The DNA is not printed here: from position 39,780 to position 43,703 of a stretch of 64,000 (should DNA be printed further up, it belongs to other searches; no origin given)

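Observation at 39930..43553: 1207-aa protein: complementary tandem cyclase domains (one composite active site) fused to a STAND NTPase and TPR array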

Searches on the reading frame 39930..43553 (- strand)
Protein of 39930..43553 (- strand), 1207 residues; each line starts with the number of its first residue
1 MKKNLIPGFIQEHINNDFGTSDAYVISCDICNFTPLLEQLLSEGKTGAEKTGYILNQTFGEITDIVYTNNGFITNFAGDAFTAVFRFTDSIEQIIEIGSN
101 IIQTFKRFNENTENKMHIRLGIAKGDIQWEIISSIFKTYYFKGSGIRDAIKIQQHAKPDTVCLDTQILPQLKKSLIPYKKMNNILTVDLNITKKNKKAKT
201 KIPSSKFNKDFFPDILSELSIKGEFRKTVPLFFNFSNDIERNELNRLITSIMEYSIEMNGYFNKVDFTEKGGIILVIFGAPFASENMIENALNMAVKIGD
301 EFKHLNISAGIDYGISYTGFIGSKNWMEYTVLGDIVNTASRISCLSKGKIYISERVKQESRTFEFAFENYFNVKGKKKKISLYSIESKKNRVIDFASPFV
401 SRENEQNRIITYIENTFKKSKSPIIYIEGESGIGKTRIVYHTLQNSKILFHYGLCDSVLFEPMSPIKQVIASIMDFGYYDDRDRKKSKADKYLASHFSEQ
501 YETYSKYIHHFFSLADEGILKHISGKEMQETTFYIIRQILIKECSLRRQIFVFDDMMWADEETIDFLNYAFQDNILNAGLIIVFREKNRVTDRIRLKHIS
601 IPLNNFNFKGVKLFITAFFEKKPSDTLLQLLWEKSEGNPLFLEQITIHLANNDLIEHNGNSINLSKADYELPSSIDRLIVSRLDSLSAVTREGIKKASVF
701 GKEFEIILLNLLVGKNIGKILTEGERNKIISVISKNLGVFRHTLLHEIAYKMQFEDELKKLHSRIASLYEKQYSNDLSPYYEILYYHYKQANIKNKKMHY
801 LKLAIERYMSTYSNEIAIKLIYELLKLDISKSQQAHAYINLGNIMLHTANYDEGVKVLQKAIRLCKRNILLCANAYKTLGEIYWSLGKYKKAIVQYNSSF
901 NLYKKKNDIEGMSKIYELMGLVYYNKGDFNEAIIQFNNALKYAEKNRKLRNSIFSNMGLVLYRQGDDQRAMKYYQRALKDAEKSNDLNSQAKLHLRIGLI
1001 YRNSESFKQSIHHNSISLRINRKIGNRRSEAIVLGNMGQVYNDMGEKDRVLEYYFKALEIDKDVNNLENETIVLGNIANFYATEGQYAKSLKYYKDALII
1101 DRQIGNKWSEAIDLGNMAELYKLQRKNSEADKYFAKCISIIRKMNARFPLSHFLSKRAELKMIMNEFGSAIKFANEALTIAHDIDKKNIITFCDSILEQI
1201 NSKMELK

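Call 3: search_protein_families(library=pfam, proteins=[window:39930-43553:-], max_evalue=1)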
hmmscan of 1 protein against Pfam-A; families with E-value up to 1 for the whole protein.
window:39930-43553:- (1207 aa): 30 families (the best 25 are shown)
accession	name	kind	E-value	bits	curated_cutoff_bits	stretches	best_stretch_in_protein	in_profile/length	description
PF13424.12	TPR_12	-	2e-40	137.3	30.1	4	834-905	2-77/77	Tetratricopeptide repeat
PF00515.34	TPR_1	-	1.7e-31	107.1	27.8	5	1031-1063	1-33/34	Tetratricopeptide repeat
PF07719.23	TPR_2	-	3e-29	99.1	27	5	914-946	2-34/34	Tetratricopeptide repeat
PF13181.12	TPR_8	-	1.8e-23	81.1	25.7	7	914-946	2-34/34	Tetratricopeptide repeat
PF13176.12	TPR_7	-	2.5e-20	71.2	27.9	3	955-981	3-28/36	Tetratricopeptide repeat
PF00211.25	Guanylate_cyc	-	2.7e-19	69.9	21.9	2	287-386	78-182/183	Adenylate and Guanylate cyclase catalytic domain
PF13374.12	TPR_10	-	2.6e-18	65.9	27.5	4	954-983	5-34/42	Tetratricopeptide repeat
PF13428.12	TPR_14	-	3.5e-14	52.4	23.5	1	958-984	8-34/44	Tetratricopeptide repeat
PF14938.12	SNAP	-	5.5e-13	49.4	25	3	830-952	70-194/282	Soluble NSF attachment protein, SNAP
PF13191.12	AAA_16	-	6.4e-12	46.7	32.6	1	398-574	1-159/167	AAA ATPase domain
PF13432.12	TPR_16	-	2.8e-11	44.1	32.7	2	919-981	3-61/65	Tetratricopeptide repeat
PF17874.7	TPR_MalT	-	1.6e-10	41.2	45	3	834-1014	39-228/336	MalT-like TPR region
PF24885.1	TPR_NPHP3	-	4.3e-07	30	100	1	1034-1146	102-218/239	Nephrocystin-3 TPR domain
PF13414.12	TPR_11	-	4.8e-07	29.8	26.8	2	920-965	1-42/42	TPR repeat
PF25063.1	ARM_TT21_C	-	1.3e-05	25.6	35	1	823-907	80-163/209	Tetratricopeptide repeat protein 21 C-terminal ARM domain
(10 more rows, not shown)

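Call 4: search_protein_families(library=ncbifam, proteins=[window:39930-43553:-], max_evalue=1)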
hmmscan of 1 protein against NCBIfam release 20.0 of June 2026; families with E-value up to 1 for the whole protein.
window:39930-43553:- (1207 aa): 21 families
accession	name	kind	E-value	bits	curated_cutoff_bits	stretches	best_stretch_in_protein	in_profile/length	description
TIGR03903.1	TOMM_kin_cyc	equivalog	1.1e-24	86.5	705.75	1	303-990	385-1103/1267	TOMM system kinase/cyclase fusion protein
NF053520.1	HK_Porph_FimS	equivalog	3.1e-22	78.6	600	4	798-1049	5-262/618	sensor histidine kinase FimS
NF041717.1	HaaA_phane_TPR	equivalog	1.4e-21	76.3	1125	1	805-1113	561-874/882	cyclophane-containing RiPP biosynthesis TPR protein HaaT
NF002725.1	PRK02603.1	equivalog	1.2e-15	57.9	143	4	916-990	38-112/173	photosystem I assembly protein Ycf3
NF052312.1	T9SS_PorW_SprE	equivalog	2.7e-15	56.1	250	2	767-1010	114-347/716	type IX secretion system periplasmic lipoprotein PorW/SprE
NF053617.1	SARPRegAfsRStmc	equivalog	3.1e-14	51.9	1430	2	831-1070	732-975/986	SARP-family global regulator AfsR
TIGR02521.1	type_IV_pilW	equivalog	5.7e-11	42.4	154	1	831-1019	27-207/234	type IV pilus biogenesis/stability protein PilW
NF053779.1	BT3442_fam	equivalog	2.1e-09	36.7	940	2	960-1101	111-252/563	BT3442 family protein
NF047507.1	TPR_BatC_Lepto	exception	1.9e-08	34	175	2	920-1023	31-128/214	TPR repeat-containing protein BatC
NF047371.1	FlcA_CTERM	equivalog_domain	2.6e-07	29.5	300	1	771-985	341-541/646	periplasmic flagellar collar protein FlcA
TIGR02795.1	tol_pal_ybgF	equivalog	7.5e-06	26.5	90.1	2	919-980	45-105/119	tol-pal system protein YbgF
NF053720.1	NsdA_fam_reg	subfamily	0.00011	21.9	75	1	913-996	201-286/432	NsdA family TPR-like regulatory protein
NF008520.0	PRK11447.1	equivalog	0.00019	19.3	858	1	888-986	244-338/1157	cellulose synthase complex outer membrane protein BcsC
NF033762.1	social_mot_Tgl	equivalog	0.00022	20.7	225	3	834-938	99-195/252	social motility TPR repeat lipoprotein Tgl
NF008757.0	PRK11788.1-5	equivalog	0.00075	18.7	363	2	817-991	160-322/388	lipopolysaccharide assembly protein LapB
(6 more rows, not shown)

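Call 5: search_protein_families(library=padloc, proteins=[window:39930-43553:-], max_evalue=1)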
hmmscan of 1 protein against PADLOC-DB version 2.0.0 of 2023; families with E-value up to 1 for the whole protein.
window:39930-43553:- (1207 aa): 7 families
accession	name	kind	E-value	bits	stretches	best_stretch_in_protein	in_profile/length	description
PDLC01169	TPR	-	1.8e-32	110.7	5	1037-1146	115-223/252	TPR repeats containing protein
PDLC01171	TPR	-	2e-10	38.3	3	936-1108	128-288/504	TPR repeats containing protein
PDLC02366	PycC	-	1e-06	26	2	287-383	128-222/486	-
PDLC02367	PycC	-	2.1e-05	22.1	2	283-358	119-190/226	-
PDLC00734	PycC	-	0.00021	18.5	1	304-358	282-342/374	Pycsar cyclase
PDLC00762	PycC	-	0.00022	18.2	1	290-424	135-265/508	Pycsar cyclase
PDLC04481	PDC-M16B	-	0.0039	14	1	872-1001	213-339/471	-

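Call 9: find_homologous_proteins(query=window:39930-43553:-, max_evalue=1e-10)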
Query window:39930-43553:- (1207 aa): 136 proteins with E <= 1e-10 among 8000 candidates; the best 120 are listed.
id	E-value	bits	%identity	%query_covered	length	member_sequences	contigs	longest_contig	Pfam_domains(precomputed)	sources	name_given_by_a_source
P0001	0.0e+0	2685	100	100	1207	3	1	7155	PF25063.1,PF13414.13,PF13176.13,PF24885.2,PF13428.13,PF13191.13,PF13374.13,PF17874.8,PF00515.35,PF13424.13,PF14938.13,PF13432.13,PF00211.26,PF13181.13,PF07719.24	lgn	-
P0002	0.0e+0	1772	65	99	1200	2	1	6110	PF13414.13,PF13176.13,PF24885.2,PF13428.13,PF13191.13,PF13374.13,PF17874.8,PF00515.35,PF13424.13,PF14938.13,PF13432.13,PF00211.26,PF13181.13,PF07719.24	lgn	-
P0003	0.0e+0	1759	64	100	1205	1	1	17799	PF13414.13,PF13176.13,PF24885.2,PF13428.13,PF13191.13,PF13374.13,PF17874.8,PF00515.35,PF13424.13,PF14938.13,PF13432.13,PF00211.26,PF13181.13,PF07719.24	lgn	-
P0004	0.0e+0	1617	61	99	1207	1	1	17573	PF13414.13,PF13176.13,PF24885.2,PF13428.13,PF00931.29,PF13191.13,PF13374.13,PF17874.8,PF00515.35,PF13424.13,PF13432.13,PF00211.26,PF13181.13,PF07719.24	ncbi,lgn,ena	-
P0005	0.0e+0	1222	48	98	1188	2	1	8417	PF13414.13,PF13176.13,PF24885.2,PF13428.13,PF13191.13,PF13374.13,PF17874.8,PF00515.35,PF13424.13,PF14938.13,PF13432.13,PF00211.26,PF13181.13,PF07719.24,PF13174.13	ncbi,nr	ncbi:MAG: tetratricopeptide repeat protein, partial [candidate division WOR-3 bacterium]|nr:tetratri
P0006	0.0e+0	1184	47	100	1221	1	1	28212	PF13414.13,PF13176.13,PF24885.2,PF13428.13,PF25064.2,PF13191.13,PF13374.13,PF14559.13,PF17874.8,PF00515.35,PF12895.14,PF13424.13,PF14938.13,PF13432.13,PF00211.26,PF13181.13,PF07719.24,PF13174.13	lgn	-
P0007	0.0e+0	1169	47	98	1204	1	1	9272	PF10602.16,PF13414.13,PF13176.13,PF13428.13,PF01637.25,PF25064.2,PF13191.13,PF13374.13,PF14559.13,PF17874.8,PF00515.35,PF12895.14,PF13424.13,PF14938.13,PF13432.13,PF00211.26,PF13181.13,PF07719.24,PF13174.13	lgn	-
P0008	0.0e+0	1126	45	99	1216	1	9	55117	PF12862.14,PF13414.13,PF13176.13,PF13428.13,PF13191.13,PF13374.13,PF17874.8,PF00515.35,PF13424.13,PF14938.13,PF13432.13,PF00211.26,PF13181.13,PF07719.24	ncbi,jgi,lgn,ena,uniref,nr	ncbi:TPA: hypothetical protein DCW38_07410 [candidate division WOR-3 bacterium]|jgi:tetratricopeptid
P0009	0.0e+0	1124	45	98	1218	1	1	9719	PF10602.16,PF13414.13,PF10952.16,PF13176.13,PF13428.13,PF13191.13,PF13374.13,PF14559.13,PF17874.8,PF00515.35,PF12895.14,PF13424.13,PF14938.13,PF13432.13,PF00211.26,PF13181.13,PF07719.24,PF13174.13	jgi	-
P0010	0.0e+0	1113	45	99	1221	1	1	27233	PF10602.16,PF13414.13,PF13176.13,PF13428.13,PF25064.2,PF13191.13,PF13374.13,PF17874.8,PF00515.35,PF13424.13,PF14938.13,PF13432.13,PF00211.26,PF13181.13,PF07719.24,PF13174.13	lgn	-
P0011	0.0e+0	1112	44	100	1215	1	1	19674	PF12862.14,PF13414.13,PF13176.13,PF13428.13,PF13191.13,PF13374.13,PF14559.13,PF17874.8,PF00515.35,PF12895.14,PF13424.13,PF14938.13,PF13432.13,PF00211.26,PF13181.13,PF07719.24,PF13174.13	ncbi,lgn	ncbi:MAG: tetratricopeptide repeat protein [bacterium]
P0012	2.6e-289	981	59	62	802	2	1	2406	PF00515.35,PF13424.13,PF00211.26,PF13181.13,PF07719.24,PF13191.13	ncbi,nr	ncbi:AAA family ATPase, partial [candidate division WOR-3 bacterium]|nr:AAA family ATPase [candidate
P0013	5.9e-144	500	29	98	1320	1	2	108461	PF10602.16,PF13431.13,PF13414.13,PF10952.16,PF13176.13,PF24885.2,PF13401.13,PF13428.13,PF13191.13,PF13374.13,PF17874.8,PF00515.35,PF13424.13,PF28559.1,PF14938.13,PF13432.13,PF00211.26,PF13181.13,PF07719.24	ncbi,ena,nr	ncbi:tetratricopeptide repeat protein [bacterium]|nr:tetratricopeptide repeat protein [bacterium]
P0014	7.5e-137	476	29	99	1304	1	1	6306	PF10602.16,PF13431.13,PF12862.14,PF13176.13,PF13428.13,PF13191.13,PF13374.13,PF17874.8,PF00515.35,PF13424.13,PF00211.26,PF13181.13,PF07719.24,PF13174.13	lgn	-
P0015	5.1e-135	470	28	97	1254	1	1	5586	PF10602.16,PF13414.13,PF13176.13,PF13428.13,PF13191.13,PF13374.13,PF14559.13,PF17874.8,PF00515.35,PF13424.13,PF14938.13,PF13432.13,PF00211.26,PF13181.13,PF07719.24,PF13174.13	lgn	-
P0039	2.5e-109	385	25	99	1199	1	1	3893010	PF13176.13,PF24885.2,PF13401.13,PF13428.13,PF13191.13,PF13374.13,PF07721.21,PF17874.8,PF00515.35,PF13424.13,PF28559.1,PF14938.13,PF00211.26,PF13181.13,PF07719.24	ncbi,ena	-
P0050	1.9e-102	362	26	98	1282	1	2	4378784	PF13431.13,PF13414.13,PF09986.16,PF10952.16,PF13176.13,PF24885.2,PF18768.8,PF13401.13,PF13428.13,PF13191.13,PF13374.13,PF14559.13,PF25068.3,PF17874.8,PF00515.35,PF04212.25,PF13424.13,PF21033.5,PF13432.13,PF00211.26,PF13181.13,PF07719.24,PF13174.13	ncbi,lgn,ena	-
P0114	3.2e-30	123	21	47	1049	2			PF00211.26,PF13191.13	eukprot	eukprot:TRINITY_DN2712_c0_g1_i3.p1 TRINITY_DN2712_c0_g1~~TRINITY_DN2712_c0_g1_i3.p1 ORF type:complet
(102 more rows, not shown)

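Call 19: find_encoding_contigs(protein=P0008, flank=6000, max_places=2)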
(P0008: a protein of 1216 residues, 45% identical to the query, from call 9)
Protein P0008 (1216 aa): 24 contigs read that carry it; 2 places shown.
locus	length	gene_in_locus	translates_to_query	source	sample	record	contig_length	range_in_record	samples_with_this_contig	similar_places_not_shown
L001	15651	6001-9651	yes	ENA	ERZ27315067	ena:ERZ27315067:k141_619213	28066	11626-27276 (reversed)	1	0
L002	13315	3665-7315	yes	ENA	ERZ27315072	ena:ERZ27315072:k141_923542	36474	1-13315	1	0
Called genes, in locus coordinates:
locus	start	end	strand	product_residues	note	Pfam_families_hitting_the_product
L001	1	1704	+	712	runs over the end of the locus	PF00912:Transgly, PF00905:Transpeptidase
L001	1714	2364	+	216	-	PF00691:OmpA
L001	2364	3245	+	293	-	PF18297:NFACT-R_2 (weak)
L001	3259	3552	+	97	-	PF18935:DUF5683 (faint)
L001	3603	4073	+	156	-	PF02527:GidB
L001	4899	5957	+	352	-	-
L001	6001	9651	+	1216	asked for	PF00211:Guanylate_cyc, PF13191:AAA_16, PF00515:TPR_1 (faint), PF07719:TPR_2 (faint), PF13181:TPR_8 (faint), PF13424:TPR_12, PF17874:TPR_MalT, PF13424:TPR_12, +7 more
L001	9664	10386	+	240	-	PF13489:Methyltransf_23, PF05148:Methyltransf_8 (weak), PF13847:Methyltransf_31, PF08241:Methyltransf_11, PF13649:Methyltransf_25 (weak)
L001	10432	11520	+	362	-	PF00365:PFK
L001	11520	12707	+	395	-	PF13477:Glyco_trans_4_2 (weak), PF13439:Glyco_transf_4, PF13579:Glyco_trans_4_4 (weak), PF00534:Glycos_transf_1, PF13692:Glyco_trans_1_4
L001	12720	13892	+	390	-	PF06857:ACP, PF03328:HpcH_HpaI, PF15617:C-C_Bond_Lyase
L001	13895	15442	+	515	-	PF04223:CitF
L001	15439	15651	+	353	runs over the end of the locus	PF00871:Acetate_kinase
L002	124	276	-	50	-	-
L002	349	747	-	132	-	PF00075:RNase_H, PF13456:RVT_3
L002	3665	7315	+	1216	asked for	PF00211:Guanylate_cyc, PF13191:AAA_16, PF00515:TPR_1 (faint), PF07719:TPR_2 (faint), PF13181:TPR_8 (faint), PF13424:TPR_12, PF17874:TPR_MalT, PF13424:TPR_12, +7 more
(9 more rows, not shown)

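Call 64: search_solved_structures(query=P0114, max_evalue=0.001)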
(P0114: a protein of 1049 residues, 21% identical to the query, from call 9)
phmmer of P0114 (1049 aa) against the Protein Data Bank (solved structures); distinct sequences matched with E-value up to 0.001: 29.
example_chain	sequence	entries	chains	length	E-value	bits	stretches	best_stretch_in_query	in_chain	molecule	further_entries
4cm2_A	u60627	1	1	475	9.3e-34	119.6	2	285-471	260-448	ADENYLATE CYCLASE TYPE 10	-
4oya_A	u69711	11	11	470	1.2e-33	119.2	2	285-471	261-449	Adenylate cyclase type 10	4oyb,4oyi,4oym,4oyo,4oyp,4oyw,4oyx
4clf_A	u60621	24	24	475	1.3e-33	119.2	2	285-471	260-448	ADENYLATE CYCLASE TYPE 10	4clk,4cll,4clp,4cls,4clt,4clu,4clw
4cm0_A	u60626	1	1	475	2.1e-33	118.5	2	285-471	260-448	SOLUBLE ADENYLYL CYCLASE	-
5x4u_A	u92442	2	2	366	8.2e-13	50.3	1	402-507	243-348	Photoactivated adenylyl cyclase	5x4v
4yus_A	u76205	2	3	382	9.5e-13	50.1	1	402-507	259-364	Family 3 adenylate cyclase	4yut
9f1w_A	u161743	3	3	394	1e-12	50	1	402-507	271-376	Family 3 adenylate cyclase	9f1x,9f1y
5x4t_A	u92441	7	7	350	1.1e-12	49.9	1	402-499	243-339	Photoactivated adenylyl cyclase | Family 3 adenylate cyclase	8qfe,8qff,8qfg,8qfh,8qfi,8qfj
9f1z_A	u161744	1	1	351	1.1e-12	49.9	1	402-499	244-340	Family 3 adenylate cyclase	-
2w01_A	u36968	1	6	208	1.8e-12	49.2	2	368-439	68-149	ADENYLATE CYCLASE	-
3r5g_A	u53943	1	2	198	2e-11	45.7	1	402-485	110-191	CyaB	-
6fht_A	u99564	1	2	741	2.4e-11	45.5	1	368-438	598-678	Bacteriophytochrome,Adenylate cyclase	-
5mbh_A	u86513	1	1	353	1.2e-09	39.8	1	402-485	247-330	Beta subunit of photoactivated adenylyl cyclase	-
5mbg_A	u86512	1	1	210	1.4e-09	39.6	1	402-485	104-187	Beta subunit of photoactivated adenylyl cyclase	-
5mbj_A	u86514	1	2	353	8.1e-09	37.1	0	402-485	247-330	Beta subunit of photoactivated adenylyl cyclase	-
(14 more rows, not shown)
